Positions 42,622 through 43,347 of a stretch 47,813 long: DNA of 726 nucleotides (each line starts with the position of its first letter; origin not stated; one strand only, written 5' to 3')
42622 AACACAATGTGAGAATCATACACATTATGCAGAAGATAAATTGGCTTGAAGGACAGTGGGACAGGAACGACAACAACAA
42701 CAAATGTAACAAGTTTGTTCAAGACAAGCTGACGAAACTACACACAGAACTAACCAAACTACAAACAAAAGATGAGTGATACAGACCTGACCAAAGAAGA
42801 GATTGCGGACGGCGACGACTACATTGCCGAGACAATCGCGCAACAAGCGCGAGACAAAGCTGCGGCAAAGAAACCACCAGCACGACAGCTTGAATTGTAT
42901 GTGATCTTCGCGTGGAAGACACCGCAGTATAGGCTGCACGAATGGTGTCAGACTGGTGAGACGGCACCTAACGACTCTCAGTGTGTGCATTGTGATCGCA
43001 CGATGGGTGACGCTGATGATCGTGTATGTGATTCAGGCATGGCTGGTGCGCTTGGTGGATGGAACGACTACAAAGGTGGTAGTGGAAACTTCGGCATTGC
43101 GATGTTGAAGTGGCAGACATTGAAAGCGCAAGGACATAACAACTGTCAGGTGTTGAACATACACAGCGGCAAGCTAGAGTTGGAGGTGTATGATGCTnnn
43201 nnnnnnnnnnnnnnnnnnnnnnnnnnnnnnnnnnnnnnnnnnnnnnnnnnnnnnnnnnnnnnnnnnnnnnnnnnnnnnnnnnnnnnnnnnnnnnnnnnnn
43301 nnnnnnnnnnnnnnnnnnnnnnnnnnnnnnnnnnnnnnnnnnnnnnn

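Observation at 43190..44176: Phage-encoded minimal sigma-54 enhancer-binding protein (AAA+ activator without sensor or DNA-binding domain)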

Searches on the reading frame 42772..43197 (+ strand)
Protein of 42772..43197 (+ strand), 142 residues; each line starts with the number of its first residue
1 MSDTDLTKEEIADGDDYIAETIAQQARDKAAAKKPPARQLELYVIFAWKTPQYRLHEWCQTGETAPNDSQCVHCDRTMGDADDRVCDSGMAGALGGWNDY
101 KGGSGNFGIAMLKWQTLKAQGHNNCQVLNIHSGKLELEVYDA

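Call 16: search_protein_families(library=phrogs, proteins=[window:42772-43197:+], max_evalue=0.00001)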
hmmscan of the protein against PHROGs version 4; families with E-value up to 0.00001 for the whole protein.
window:42772-43197:+ (142 aa): 0 families

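Call 60: search_protein_families(library=pfam, proteins=[window:42772-43197:+], max_evalue=0.01)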
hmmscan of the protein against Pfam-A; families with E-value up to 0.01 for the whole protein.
window:42772-43197:+ (142 aa): 0 families
